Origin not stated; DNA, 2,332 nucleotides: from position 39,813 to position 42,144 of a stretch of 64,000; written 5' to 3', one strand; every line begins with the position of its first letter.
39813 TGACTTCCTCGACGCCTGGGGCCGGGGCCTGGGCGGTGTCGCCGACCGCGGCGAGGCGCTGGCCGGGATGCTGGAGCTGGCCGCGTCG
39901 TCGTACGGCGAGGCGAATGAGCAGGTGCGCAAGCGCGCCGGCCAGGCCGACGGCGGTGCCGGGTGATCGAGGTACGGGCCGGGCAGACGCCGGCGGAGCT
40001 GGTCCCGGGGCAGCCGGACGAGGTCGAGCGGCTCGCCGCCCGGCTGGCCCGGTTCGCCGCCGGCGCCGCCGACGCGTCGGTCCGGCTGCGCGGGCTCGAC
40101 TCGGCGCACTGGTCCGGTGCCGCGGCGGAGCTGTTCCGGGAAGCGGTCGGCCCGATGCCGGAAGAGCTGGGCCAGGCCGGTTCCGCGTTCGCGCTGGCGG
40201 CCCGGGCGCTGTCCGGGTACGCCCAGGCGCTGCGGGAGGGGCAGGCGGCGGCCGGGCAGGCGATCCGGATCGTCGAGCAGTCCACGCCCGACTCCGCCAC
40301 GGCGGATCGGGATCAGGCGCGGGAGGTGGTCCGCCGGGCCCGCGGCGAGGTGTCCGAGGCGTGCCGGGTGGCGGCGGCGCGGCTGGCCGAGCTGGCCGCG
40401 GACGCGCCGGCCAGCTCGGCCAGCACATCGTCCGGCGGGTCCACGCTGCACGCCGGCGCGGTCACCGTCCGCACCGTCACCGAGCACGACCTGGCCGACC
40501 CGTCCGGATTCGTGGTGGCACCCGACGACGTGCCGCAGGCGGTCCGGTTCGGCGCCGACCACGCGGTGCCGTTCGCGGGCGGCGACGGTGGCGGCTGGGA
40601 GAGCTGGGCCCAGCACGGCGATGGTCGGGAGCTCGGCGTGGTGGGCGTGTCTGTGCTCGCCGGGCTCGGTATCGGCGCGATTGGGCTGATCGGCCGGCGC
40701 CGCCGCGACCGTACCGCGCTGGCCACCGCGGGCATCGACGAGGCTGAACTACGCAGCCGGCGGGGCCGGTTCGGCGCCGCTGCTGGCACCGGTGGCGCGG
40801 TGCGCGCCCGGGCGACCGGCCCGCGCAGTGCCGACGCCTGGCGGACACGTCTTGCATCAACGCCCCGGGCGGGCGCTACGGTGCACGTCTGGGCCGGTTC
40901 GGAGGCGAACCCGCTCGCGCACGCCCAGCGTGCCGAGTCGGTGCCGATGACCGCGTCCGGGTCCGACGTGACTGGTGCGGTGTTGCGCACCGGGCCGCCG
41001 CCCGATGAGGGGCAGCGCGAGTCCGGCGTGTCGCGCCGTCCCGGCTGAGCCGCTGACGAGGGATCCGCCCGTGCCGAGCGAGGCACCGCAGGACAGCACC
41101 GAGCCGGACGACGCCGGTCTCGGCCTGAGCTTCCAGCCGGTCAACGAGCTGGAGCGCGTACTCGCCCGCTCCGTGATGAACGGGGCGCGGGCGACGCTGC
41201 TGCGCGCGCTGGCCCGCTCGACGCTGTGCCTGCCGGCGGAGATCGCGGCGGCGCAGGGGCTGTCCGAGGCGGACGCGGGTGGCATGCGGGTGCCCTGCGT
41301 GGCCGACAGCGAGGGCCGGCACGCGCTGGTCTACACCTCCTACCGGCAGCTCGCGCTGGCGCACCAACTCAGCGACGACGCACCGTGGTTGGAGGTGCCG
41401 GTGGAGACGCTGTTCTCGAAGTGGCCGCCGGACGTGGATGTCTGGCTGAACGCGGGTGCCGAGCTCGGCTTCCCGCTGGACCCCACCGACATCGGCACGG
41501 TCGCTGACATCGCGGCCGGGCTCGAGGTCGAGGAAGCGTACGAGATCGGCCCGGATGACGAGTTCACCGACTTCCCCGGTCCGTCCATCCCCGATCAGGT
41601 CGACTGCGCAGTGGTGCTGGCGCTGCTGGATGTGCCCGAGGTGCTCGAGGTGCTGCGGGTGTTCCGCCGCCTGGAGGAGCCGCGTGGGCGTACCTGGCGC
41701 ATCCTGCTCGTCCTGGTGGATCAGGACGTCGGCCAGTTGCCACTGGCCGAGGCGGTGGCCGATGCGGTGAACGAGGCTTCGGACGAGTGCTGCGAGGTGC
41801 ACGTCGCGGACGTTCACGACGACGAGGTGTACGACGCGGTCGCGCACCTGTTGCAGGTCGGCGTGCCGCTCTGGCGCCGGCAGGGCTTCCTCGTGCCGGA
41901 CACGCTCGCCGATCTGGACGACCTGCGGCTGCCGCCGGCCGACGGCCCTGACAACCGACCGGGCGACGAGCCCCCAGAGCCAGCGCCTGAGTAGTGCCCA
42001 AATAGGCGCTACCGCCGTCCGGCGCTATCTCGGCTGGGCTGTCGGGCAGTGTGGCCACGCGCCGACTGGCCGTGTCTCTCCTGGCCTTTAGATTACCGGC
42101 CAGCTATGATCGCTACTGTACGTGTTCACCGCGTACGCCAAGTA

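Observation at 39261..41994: Four-gene overlapping operon: SseB-like / small helical protein / T7SS-signal-like membrane protein / SseB-like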

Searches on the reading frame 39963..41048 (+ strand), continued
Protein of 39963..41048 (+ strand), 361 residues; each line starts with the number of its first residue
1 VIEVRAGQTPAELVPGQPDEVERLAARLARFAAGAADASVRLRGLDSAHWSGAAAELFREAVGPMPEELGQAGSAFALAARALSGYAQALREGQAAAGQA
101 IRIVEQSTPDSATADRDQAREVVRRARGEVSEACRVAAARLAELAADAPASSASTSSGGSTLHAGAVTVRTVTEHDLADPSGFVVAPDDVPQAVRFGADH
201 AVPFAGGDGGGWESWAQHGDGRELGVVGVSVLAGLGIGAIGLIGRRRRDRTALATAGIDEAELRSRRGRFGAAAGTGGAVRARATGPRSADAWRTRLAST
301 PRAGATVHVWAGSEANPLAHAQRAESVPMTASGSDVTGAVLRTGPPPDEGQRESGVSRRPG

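Call 59: predict_structure(alignment_id=A2)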
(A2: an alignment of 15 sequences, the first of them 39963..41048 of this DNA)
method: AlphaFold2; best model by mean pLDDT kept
length: 361 residues; sequences in the alignment: 15
mean_pLDDT: 57.9   pTM: 0.44
mean pLDDT of the five models: 57.9, 57.6, 56.8, 56.5, 55.9
residues with pLDDT >= 90: 91; 70-90: 51; 50-70: 18; < 50: 201
segments of 3 or more residues with pLDDT < 50: 151-258, 269-361
pLDDT, mean of each block of 10 residues (from residue 1): 93 96 93 88 70 77 83 90 96 98 98 97 98 92 75 36 31 32 38 32 39 41 33 34 33 43 55 33 28 33 35 34 35 31 31 35 45
secondary structure, 60 per line:
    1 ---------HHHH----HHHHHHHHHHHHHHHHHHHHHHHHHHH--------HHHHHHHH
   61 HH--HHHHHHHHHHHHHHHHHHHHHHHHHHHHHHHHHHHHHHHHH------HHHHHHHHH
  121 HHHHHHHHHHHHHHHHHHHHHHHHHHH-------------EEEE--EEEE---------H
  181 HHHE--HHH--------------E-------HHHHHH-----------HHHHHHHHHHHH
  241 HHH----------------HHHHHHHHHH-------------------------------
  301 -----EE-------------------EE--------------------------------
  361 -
elements in order: H10-13 H18-44 H53-62 H65-105 H112-147 E161-164 E167-170 H180-183 H212-217 H229-243 H260-269

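Call 63: fold_search(model_id=the predicted structure, library=pdb)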
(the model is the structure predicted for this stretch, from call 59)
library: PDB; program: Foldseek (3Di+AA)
matches with E <= 10: 336; with E <= 0.001: 0
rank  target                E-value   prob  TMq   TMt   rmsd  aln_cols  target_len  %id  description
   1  6uuj_K                4.0e-03  1.00  0.25  0.47   7.1       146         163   20  Structure of PE5-PPE4-EspG3 complex from the type VII (ESX-3) secretion system, space group P212121 (released 2020-01-29)
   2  6uuj_E                4.7e-03  1.00  0.25  0.47   7.1       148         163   20  Structure of PE5-PPE4-EspG3 complex from the type VII (ESX-3) secretion system, space group P212121 (released 2020-01-29)
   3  6uuj_H                9.8e-03  1.00  0.25  0.48   7.0       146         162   20  Structure of PE5-PPE4-EspG3 complex from the type VII (ESX-3) secretion system, space group P212121 (released 2020-01-29)
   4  6uuj_B                1.0e-02  1.00  0.25  0.47   7.2       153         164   19  Structure of PE5-PPE4-EspG3 complex from the type VII (ESX-3) secretion system, space group P212121 (released 2020-01-29)
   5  5xfs_B                1.2e-01  0.63  0.17  0.27  10.4       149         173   18  Crystal structure of PE8-PPE15 in complex with EspG5 from M. tuberculosis (released 2017-08-30)
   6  4xwp                  1.6e-01  0.82  0.22  0.31   8.3       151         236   16  Structure of PE-PPE domains of ESX-1 secreted protein EspB, C2221 in presence of Ca (released 2015-02-18)
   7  2g38_B                2.2e-01  0.89  0.22  0.39   7.7       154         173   14  A PE/PPE Protein Complex from Mycobacterium tuberculosis (released 2006-03-14)
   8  4w4k_B                2.8e-01  0.84  0.22  0.39   8.0       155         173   14  Crystal structure of a PE25-PPE41 heterodimer from a type VII secretion system of M. tuberculosis (released 2014-10-01)
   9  4xxn                  3.5e-01  0.69  0.23  0.31   9.2       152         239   17  Structure of PE-PPE domains of ESX-1 secreted protein EspB, I222 (released 2015-02-18)
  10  3j83_A                4.3e-01  0.80  0.22  0.28   4.8       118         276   17  Heptameric EspB Rosetta model guided by EM density (released 2015-03-11)
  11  2x3v_A                4.3e-01  0.63  0.17  0.21  25.0       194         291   12  Structure of The F-BAR Domain of Mouse Syndapin I (released 2010-04-07)
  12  6vj5_B                4.8e-01  0.75  0.22  0.41   8.0       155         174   14  Structure of PE25-PPE41(A124L) in complex with EspG5 chaperone from the type VII (ESX-5) secretion system (released 2021-01-27)
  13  2x3v_B                5.0e-01  0.57  0.17  0.21  25.0       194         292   12  Structure of The F-BAR Domain of Mouse Syndapin I (released 2010-04-07)
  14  4nqi_D                5.3e-01  0.21  0.14  0.20  16.8       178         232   10  Structure of the N-terminal I-BAR domain (1-259) of D.Discoideum IBARa (released 2014-02-05)
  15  7aal_A                5.9e-01  0.75  0.19  0.24  29.9       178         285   11  Crystal structure of the F-BAR domain of PSTIPIP1, G258A mutant (released 2022-02-23)
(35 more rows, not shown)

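Call 76: list_cluster_members(proteins=[P0040, P0042, P0044, P0045, P0046, P0049, P0050, P0056, P0038, P0039])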
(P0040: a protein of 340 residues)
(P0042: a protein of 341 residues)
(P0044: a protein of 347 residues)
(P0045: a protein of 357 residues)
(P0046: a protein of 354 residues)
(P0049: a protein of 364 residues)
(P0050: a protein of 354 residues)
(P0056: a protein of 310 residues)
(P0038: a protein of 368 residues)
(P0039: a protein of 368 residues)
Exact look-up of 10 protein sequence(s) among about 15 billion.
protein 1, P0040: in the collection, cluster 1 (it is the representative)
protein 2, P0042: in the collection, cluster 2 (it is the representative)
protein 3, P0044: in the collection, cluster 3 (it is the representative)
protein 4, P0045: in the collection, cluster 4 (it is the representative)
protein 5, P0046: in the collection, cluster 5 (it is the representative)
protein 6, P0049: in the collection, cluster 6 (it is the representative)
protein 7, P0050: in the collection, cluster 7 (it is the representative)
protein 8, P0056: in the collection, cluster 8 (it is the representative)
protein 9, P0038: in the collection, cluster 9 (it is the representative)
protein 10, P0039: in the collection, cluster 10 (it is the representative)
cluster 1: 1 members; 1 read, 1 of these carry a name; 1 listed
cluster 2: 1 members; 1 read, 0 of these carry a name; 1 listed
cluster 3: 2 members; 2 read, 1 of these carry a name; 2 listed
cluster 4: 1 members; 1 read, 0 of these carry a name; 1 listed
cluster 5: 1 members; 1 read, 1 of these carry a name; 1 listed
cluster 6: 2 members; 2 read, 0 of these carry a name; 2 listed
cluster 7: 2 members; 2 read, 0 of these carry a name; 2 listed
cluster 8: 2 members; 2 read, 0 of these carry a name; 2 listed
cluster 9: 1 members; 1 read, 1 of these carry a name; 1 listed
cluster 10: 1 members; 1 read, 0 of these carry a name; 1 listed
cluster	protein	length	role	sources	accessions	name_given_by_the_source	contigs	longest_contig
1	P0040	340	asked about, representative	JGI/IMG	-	hypothetical protein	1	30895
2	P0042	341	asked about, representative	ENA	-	-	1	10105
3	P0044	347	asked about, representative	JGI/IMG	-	-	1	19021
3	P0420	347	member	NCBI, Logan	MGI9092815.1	MAG: WXG100 family type VII secretion target [Mycobacteriales bacterium]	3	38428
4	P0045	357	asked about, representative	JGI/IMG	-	-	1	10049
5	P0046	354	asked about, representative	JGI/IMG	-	hypothetical protein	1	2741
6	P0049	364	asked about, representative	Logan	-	-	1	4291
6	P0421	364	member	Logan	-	-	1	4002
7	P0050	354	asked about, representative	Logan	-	-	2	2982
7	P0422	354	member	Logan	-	-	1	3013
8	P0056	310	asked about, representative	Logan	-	-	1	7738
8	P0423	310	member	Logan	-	-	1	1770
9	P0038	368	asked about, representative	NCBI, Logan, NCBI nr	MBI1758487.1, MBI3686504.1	MAG: hypothetical protein HYR62_04585 [Actinobacteria bacterium] | hypothetical protein [Actinomycetota bacterium]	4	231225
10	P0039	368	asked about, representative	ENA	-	-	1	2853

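Call 82: search_protein_families(library=padloc, proteins=[window:39963-41048:+], max_evalue=0.01)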
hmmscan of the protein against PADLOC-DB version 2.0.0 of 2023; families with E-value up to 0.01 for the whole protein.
window:39963-41048:+ (361 aa): 0 families

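Call 92: search_protein_families(library=ncbifam, proteins=[L018:4470-4976:+, L018:4973-5623:+, L001:7337-7711:+, L002:7337-7705:+, L001:9104-10210:+], max_evalue=0.1)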
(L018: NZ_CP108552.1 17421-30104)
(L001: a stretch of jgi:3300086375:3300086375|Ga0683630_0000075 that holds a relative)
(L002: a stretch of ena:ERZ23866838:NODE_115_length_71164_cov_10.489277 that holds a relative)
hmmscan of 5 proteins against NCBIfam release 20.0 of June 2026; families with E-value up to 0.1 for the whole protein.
L018:4470-4976:+ (168 aa): 0 families

L018:4973-5623:+ (216 aa): 1 family
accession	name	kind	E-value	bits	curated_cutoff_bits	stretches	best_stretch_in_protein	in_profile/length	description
NF004948.0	PRK06293.1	equivalog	0.0093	15.9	156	1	78-150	60-135/161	single-stranded DNA-binding protein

L001:7337-7711:+ (124 aa): 1 family
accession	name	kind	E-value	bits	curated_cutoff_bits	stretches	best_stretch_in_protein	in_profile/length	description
NF033532.2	lone7para_assoc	subfamily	7e-12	45.7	85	1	6-110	56-160/162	type VII secretion system-associated protein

L002:7337-7705:+ (122 aa): 1 family
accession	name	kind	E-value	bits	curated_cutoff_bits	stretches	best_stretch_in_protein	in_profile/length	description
NF033532.2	lone7para_assoc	subfamily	6.4e-10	39.3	85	1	10-109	61-160/162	type VII secretion system-associated protein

L001:9104-10210:+ (368 aa): 0 families

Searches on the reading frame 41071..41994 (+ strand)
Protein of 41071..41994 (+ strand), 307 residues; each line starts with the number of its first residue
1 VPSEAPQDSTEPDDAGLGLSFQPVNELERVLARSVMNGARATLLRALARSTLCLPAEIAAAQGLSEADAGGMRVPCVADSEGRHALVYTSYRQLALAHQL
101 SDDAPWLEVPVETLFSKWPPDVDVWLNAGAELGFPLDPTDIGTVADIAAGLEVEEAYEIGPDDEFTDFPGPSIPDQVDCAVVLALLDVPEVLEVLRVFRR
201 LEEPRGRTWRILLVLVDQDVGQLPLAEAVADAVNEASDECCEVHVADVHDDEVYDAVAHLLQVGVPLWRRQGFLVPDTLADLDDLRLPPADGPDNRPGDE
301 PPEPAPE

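Call 4: search_protein_families(library=pfam, proteins=[window:41071-41994:+], max_evalue=1)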
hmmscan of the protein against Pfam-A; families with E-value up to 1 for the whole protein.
window:41071-41994:+ (307 aa): 2 families
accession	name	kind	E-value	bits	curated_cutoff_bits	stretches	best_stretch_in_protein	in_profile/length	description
PF07179.17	SseB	-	1.9e-08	35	21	1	30-141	4-122/124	SseB protein N-terminal domain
PF01220.24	DHquinase_II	-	0.3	11.3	23.3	1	228-257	82-111/138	Dehydroquinase class II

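Call 5: search_protein_families(library=ncbifam, proteins=[window:41071-41994:+], max_evalue=1)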
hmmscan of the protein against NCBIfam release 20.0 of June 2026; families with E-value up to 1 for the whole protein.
window:41071-41994:+ (307 aa): 2 families
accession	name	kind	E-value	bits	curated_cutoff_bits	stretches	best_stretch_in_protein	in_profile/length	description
NF033532.2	lone7para_assoc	subfamily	0.00053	20.1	85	1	11-136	44-154/162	type VII secretion system-associated protein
NF008624.1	PRK11611.1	equivalog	0.0027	16.9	295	1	21-142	2-120/258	enhanced serine sensitivity protein SseB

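Call 36: search_solved_structures(query=window:41071-41994:+, max_evalue=10)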
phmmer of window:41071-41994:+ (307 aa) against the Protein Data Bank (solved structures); distinct sequences matched with E-value up to 10: 5.
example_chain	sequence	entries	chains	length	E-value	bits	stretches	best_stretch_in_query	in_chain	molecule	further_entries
2qkv_A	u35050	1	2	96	0.021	17.1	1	121-178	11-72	Inactivation-no-after-potential D protein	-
2qkt_A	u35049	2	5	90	0.027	16.7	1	121-173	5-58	Inactivation-no-after-potential D protein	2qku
6ire_B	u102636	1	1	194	0.03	16.6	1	112-173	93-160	Inactivation-no-after-potential D protein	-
3r0h_A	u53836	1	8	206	0.03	16.5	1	112-173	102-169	Inactivation-no-after-potential D protein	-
2la8_A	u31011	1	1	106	0.041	16.1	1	121-173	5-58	Inactivation-no-after-potential D protein,kon-tiki peptide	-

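Call 37: find_homologous_proteins(query=window:41071-41994:+, max_evalue=0.001)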
Query window:41071-41994:+ (307 aa): 162 proteins with E <= 0.001 among 8000 candidates; the best 120 are listed.
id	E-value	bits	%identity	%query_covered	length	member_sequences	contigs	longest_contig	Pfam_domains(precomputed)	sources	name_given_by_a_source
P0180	5.7e-199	678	100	100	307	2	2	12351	PF07179.18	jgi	-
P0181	1.8e-188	643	96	100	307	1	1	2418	PF07179.18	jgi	jgi:hypothetical protein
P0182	1.5e-180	617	90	100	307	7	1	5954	PF07179.18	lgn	-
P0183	1.4e-179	614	92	98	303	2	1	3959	PF07179.18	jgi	jgi:SseB protein N-terminal domain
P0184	3.0e-177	606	90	98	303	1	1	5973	PF07179.18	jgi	jgi:hypothetical protein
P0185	5.2e-177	605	90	93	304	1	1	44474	PF07179.18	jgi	jgi:hypothetical protein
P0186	1.8e-176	604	92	95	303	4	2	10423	PF07179.18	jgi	jgi:hypothetical protein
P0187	2.1e-171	587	88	98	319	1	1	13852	PF07179.18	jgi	jgi:hypothetical protein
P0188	1.9e-169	581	91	94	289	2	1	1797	PF07179.18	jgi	jgi:hypothetical protein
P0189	4.7e-169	579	86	99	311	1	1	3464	PF07179.18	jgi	jgi:hypothetical protein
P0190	1.0e-166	572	87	95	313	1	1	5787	PF07179.18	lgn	-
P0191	4.3e-158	543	83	95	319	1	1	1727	PF07179.18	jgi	jgi:hypothetical protein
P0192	1.1e-154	532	82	95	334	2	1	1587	PF07179.18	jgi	-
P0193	1.5e-152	525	80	97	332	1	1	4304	PF07179.18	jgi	jgi:SseB protein N-terminal domain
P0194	2.2e-151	521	79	99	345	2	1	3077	PF07179.18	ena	-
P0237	7.7e-131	454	71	92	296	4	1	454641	PF07179.18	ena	-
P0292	1.5e-120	420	66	94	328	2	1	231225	-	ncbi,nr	ncbi:MAG: SseB family protein [Actinobacteria bacterium]|nr:SseB family protein [Actinomycetota bact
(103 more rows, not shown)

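Call 60: predict_structure(alignment_id=A4)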
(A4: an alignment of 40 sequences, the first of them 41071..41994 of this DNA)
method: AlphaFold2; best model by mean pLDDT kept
length: 307 residues; sequences in the alignment: 40
mean_pLDDT: 67.2   pTM: 0.51
mean pLDDT of the five models: 67.2, 65.2, 64.3, 63.9, 63.2
residues with pLDDT >= 90: 23; 70-90: 124; 50-70: 89; < 50: 71
segments of 3 or more residues with pLDDT < 50: 1-15, 154-173, 202-204, 262-266, 270-291
pLDDT, mean of each block of 10 residues (from residue 1): 36 53 85 72 84 83 74 81 86 86 92 89 82 76 82 45 38 59 77 60 55 68 77 79 64 56 47 40 44 50 65
secondary structure, 60 per line:
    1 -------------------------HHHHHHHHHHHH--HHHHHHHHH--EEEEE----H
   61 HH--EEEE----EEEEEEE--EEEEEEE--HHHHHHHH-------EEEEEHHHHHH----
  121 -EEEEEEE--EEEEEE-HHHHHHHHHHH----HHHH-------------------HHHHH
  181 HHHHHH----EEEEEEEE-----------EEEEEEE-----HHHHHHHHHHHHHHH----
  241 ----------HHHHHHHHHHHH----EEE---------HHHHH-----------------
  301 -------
elements in order: H26-37 H40-48 E51-55 E65-68 E73-79 E82-88 H91-98 E106-110 H111-116 E122-128 E131-136 H138-148 H153-156 H176-186 E191-198 E210-216 H222-236 H251-262 E267-269 H279-283

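Call 79: find_encoding_contigs(protein=P0237, flank=6000, max_places=1)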
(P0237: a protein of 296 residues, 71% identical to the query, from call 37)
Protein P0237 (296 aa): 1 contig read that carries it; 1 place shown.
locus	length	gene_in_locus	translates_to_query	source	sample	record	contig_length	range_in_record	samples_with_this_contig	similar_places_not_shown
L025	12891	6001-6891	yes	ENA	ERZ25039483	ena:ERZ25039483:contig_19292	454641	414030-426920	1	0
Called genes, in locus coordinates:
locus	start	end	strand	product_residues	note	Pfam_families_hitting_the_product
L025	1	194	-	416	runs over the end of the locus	PF04542:Sigma70_r2, PF08281:Sigma70_r4_2, PF20239:DUF6596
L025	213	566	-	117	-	PF03795:YCII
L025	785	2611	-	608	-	PF02770:Acyl-CoA_dh_M, PF00441:Acyl-CoA_dh_1, PF12806:Acyl-CoA_dh_C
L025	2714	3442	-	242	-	PF02861:Clp_N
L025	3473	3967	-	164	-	PF01903:CbiX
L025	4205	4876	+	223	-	PF07179:SseB (weak)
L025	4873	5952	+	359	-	PF21725:T7SS_signal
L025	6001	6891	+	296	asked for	PF07179:SseB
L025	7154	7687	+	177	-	PF11350:DUF3152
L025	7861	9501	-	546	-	PF02878:PGM_PMM_I, PF02879:PGM_PMM_II, PF02880:PGM_PMM_III, PF00408:PGM_PMM_IV (weak)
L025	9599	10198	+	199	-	PF19698:DUF6197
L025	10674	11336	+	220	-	-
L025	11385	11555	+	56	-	-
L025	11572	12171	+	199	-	PF20613:HipA_2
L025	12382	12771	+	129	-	PF11236:DUF3037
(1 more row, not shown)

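Call 80: find_encoding_contigs(protein=P0292, flank=6000, max_places=1)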
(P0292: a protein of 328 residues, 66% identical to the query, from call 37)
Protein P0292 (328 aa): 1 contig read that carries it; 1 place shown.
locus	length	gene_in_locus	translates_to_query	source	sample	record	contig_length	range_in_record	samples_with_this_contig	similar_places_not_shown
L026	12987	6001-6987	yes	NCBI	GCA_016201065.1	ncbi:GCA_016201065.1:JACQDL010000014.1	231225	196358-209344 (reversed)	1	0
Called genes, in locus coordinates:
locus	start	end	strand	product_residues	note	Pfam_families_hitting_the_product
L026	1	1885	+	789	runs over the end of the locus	PF01337:Barstar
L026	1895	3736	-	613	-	PF02770:Acyl-CoA_dh_M, PF00441:Acyl-CoA_dh_1, PF12806:Acyl-CoA_dh_C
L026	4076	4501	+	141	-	PF07179:SseB (weak)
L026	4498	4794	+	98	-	-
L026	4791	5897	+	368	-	PF21725:T7SS_signal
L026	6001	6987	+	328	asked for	-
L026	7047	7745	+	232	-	PF21695:GlnR_1st, PF00072:Response_reg, PF00486:Trans_reg_C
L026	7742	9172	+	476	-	PF00672:HAMP, PF00512:HisKA, PF02518:HATPase_c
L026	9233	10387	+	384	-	PF25967:RND-MFP_C (weak), PF25975:CzcB_C, PF25989:YknX_C (weak)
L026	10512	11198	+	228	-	PF00005:ABC_tran, PF13304:AAA_21 (faint)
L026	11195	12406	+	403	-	PF12704:MacB_PCD, PF02687:FtsX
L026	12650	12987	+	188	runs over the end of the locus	-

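Call 82: search_protein_families(library=padloc, proteins=[window:41071-41994:+], max_evalue=0.01)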
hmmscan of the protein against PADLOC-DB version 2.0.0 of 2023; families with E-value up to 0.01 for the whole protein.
window:41071-41994:+ (307 aa): 0 families
